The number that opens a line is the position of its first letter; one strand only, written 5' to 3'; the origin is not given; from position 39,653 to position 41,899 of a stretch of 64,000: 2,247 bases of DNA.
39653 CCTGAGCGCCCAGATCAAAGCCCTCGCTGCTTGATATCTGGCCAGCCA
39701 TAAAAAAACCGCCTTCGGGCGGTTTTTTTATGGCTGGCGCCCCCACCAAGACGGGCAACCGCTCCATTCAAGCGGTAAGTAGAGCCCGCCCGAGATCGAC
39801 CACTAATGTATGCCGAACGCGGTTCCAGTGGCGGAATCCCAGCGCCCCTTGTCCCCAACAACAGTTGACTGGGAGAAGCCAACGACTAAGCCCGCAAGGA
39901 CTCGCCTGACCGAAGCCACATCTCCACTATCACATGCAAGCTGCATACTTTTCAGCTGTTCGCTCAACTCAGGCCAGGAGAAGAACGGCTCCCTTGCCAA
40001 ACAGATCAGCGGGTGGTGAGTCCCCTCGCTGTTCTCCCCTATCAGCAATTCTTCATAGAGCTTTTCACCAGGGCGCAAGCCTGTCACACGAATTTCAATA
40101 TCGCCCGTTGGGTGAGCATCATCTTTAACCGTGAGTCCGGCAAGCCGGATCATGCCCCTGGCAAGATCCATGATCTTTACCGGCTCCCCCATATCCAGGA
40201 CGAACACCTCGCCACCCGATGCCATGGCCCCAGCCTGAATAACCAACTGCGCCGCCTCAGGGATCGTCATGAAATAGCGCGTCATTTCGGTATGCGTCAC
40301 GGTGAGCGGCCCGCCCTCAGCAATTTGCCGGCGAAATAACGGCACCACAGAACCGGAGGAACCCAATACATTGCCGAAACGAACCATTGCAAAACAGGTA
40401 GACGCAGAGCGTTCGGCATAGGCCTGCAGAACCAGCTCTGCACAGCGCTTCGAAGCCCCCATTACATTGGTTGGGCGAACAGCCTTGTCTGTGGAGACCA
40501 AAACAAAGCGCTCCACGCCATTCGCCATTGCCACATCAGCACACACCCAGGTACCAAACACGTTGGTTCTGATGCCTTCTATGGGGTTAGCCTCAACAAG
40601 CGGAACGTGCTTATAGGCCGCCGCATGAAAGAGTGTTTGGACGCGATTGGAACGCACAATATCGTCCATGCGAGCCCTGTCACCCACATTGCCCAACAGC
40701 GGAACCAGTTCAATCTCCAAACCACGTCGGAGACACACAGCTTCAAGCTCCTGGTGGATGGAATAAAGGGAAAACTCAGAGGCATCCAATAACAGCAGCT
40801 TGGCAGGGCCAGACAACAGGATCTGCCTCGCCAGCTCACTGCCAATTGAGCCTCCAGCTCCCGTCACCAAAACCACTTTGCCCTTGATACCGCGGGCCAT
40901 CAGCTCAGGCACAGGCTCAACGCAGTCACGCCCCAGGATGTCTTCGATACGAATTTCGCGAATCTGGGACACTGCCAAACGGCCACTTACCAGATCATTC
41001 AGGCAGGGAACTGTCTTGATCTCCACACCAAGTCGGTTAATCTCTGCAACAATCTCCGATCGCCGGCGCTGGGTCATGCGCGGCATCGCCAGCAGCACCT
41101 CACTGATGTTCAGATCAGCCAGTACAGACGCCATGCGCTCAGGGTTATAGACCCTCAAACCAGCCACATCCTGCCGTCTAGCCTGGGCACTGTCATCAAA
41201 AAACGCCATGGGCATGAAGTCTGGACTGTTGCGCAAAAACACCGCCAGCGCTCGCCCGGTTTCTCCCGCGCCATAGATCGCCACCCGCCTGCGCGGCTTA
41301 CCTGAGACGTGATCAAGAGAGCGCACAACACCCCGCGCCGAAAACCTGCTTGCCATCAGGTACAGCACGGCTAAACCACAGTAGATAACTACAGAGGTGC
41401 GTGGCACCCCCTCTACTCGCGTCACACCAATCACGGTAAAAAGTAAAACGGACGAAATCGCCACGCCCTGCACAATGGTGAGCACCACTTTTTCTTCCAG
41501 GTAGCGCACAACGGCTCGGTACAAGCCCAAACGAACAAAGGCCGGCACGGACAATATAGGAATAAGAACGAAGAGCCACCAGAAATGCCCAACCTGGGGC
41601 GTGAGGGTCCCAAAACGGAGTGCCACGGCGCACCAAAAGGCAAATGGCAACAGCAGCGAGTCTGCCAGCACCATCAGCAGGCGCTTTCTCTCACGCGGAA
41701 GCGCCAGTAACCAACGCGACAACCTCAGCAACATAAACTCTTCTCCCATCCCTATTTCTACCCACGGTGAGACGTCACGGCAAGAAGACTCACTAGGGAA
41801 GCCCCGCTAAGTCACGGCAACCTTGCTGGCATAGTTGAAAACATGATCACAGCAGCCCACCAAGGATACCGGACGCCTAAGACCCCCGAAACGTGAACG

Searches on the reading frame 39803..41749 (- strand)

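Call 44: search_protein_families(library=ncbifam, proteins=[window:39803-41749:-], max_evalue=1e-10)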
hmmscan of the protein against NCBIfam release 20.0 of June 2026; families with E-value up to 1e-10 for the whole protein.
window:39803-41749:- (648 aa): 7 families
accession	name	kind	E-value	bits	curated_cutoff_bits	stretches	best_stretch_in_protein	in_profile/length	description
TIGR03589.1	PseB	equivalog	6.5e-56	189.6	407.75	1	289-577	3-270/324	UDP-N-acetylglucosamine 4,6-dehydratase (inverting)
TIGR04130.1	FnlA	equivalog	1.1e-42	146.2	730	1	289-572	3-268/337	UDP-N-acetylglucosamine 4,6-dehydratase/5-epimerase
TIGR03025.1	EPS_sugtrans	subfamily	8.1e-21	74.7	295.55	1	28-268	1-242/445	exopolysaccharide biosynthesis polyprenyl glycosylphosphotransferase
TIGR03023.1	WcaJ_sugtrans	equivalog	1.8e-19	70.4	410.75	1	29-268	2-247/453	undecaprenyl-phosphate glucose phosphotransferase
TIGR01179.1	galE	equivalog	4.6e-14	52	262.3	1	293-465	2-180/332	UDP-glucose 4-epimerase GalE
TIGR01181.1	dTDP_gluc_dehyt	equivalog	2.8e-11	43.1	365.1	0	293-422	2-127/321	dTDP-glucose 4,6-dehydratase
TIGR04180.1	EDH_00030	hypoth_equivalog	9.4e-11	41.3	475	0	293-533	1-252/297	NAD-dependent 4,6-dehydratase LegB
